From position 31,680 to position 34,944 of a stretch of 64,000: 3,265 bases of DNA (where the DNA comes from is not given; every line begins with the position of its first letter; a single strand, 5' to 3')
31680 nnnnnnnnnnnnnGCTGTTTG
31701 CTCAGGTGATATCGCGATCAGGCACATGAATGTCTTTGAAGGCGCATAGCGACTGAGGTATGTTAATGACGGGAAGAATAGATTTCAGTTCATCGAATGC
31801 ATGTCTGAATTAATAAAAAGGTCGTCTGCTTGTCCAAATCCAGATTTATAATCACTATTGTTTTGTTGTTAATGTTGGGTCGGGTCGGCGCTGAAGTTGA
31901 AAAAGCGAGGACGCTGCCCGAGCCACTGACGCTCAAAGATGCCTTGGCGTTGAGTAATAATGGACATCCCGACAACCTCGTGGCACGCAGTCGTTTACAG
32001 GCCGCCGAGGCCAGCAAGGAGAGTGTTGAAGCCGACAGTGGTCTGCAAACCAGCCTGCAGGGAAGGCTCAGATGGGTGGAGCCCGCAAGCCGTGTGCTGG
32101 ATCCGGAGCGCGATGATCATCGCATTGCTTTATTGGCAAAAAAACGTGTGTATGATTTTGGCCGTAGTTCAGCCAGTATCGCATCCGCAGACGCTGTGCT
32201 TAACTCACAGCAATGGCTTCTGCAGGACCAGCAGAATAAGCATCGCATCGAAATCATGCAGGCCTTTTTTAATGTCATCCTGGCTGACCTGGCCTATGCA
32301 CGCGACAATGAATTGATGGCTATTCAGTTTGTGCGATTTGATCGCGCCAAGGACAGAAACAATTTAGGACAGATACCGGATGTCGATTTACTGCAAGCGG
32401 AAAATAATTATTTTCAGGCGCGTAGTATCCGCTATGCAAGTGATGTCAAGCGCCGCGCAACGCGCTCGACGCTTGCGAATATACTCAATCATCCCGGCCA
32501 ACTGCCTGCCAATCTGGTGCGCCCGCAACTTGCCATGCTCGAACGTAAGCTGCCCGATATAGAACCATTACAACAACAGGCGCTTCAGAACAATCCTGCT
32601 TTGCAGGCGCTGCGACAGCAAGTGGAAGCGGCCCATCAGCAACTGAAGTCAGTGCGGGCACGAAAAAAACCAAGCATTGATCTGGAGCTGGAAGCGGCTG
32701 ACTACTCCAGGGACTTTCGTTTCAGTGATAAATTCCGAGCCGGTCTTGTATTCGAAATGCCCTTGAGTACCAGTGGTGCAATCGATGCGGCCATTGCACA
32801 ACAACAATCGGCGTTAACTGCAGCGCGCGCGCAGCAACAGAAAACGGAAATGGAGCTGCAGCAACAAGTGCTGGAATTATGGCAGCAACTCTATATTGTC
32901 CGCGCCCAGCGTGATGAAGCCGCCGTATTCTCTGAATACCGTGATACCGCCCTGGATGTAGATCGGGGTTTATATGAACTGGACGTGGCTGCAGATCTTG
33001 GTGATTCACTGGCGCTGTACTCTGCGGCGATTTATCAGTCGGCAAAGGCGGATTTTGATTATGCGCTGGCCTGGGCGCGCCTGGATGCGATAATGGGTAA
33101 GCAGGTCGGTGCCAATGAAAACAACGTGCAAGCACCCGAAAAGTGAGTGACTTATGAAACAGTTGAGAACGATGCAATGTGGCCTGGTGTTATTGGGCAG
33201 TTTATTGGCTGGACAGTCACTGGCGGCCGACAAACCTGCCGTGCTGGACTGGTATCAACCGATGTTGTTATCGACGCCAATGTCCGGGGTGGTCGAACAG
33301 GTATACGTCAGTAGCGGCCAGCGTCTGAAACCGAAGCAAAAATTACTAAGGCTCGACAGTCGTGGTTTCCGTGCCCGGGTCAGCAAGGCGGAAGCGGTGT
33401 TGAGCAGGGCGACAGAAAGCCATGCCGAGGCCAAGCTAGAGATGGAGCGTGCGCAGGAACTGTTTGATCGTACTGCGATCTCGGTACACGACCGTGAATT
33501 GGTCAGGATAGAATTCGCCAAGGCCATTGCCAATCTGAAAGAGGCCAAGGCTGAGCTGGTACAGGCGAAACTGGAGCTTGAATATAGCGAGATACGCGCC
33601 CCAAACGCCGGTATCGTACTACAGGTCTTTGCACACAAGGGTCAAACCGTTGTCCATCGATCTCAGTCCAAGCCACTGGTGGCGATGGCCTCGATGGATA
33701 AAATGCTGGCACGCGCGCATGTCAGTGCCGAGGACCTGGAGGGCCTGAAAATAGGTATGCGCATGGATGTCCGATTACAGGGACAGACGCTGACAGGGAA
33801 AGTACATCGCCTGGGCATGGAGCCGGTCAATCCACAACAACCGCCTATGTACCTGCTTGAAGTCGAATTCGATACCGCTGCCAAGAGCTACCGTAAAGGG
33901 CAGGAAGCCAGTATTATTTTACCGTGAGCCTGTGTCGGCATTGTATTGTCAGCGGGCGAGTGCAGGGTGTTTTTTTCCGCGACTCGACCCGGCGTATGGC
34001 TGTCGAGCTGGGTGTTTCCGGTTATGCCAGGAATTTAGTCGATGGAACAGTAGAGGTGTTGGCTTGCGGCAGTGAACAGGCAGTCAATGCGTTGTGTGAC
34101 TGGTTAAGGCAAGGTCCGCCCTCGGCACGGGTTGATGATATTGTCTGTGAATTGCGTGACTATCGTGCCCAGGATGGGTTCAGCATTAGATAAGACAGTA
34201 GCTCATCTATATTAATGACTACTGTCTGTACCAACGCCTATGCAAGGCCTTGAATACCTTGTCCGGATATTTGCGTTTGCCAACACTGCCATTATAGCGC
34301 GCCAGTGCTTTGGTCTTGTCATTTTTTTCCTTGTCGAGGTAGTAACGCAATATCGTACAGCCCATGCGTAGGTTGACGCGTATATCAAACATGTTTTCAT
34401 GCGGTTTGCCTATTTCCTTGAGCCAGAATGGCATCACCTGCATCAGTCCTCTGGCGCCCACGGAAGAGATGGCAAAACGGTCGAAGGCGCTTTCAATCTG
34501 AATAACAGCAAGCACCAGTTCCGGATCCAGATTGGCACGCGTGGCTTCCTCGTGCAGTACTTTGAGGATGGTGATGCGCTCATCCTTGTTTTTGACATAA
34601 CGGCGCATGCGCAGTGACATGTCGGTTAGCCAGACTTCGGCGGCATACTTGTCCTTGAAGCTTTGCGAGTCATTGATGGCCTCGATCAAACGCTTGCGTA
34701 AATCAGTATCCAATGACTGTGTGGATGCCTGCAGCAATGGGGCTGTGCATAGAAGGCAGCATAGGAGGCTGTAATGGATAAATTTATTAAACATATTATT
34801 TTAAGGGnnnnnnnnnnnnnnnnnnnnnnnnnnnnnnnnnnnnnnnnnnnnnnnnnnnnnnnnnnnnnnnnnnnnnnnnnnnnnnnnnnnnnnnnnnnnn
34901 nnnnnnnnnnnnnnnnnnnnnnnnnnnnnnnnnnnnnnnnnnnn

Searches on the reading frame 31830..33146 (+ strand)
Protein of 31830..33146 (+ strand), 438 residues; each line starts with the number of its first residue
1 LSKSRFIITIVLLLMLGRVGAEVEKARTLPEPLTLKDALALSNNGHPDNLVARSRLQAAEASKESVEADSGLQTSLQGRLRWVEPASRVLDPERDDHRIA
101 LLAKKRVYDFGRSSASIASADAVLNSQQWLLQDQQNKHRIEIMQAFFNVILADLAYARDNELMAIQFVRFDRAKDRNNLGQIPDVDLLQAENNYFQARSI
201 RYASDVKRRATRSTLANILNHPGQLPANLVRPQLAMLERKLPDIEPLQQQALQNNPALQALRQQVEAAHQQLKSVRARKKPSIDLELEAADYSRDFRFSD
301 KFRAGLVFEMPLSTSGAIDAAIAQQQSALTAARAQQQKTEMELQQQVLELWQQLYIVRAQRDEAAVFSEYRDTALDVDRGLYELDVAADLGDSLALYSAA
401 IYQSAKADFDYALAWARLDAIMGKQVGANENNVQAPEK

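Call 32: search_protein_families(library=pfam, proteins=[window:31830-33146:+], max_evalue=0.001)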
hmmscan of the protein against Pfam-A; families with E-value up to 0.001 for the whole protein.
window:31830-33146:+ (438 aa): 1 family
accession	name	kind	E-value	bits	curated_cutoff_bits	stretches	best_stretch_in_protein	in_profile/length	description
PF02321.23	OEP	-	1.3e-29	103.8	22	2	245-379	2-141/187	Outer membrane efflux protein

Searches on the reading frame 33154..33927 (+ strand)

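Call 32: search_protein_families(library=pfam, proteins=[window:33154-33927:+], max_evalue=0.001)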
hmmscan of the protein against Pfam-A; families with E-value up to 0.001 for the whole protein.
window:33154-33927:+ (257 aa): 4 families
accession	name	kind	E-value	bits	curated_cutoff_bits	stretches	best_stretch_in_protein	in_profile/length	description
PF13437.12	HlyD_3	-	2e-12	48.2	22.2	1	147-237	2-93/106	HlyD family secretion protein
PF16576.10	HlyD_D23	-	1.3e-09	38.1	30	1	40-218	23-182/214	Barrel-sandwich domain of CusB or HlyD membrane-fusion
PF13533.13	Biotin_lipoyl_2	-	5.3e-05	23.4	29.8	0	39-68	3-32/32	Biotin-lipoyl like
PF00364.28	Biotin_lipoyl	-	0.00025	21.3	22.1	0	37-66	43-72/73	Biotin-requiring enzyme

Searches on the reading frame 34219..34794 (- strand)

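Call 32: search_protein_families(library=pfam, proteins=[window:34219-34794:-], max_evalue=0.001)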
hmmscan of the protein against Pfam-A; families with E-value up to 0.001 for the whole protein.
window:34219-34794:- (191 aa): 1 family
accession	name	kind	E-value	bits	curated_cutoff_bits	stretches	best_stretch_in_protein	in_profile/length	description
PF01464.25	SLT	-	9.1e-19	67.6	21.3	1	81-173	4-100/117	Transglycosylase SLT domain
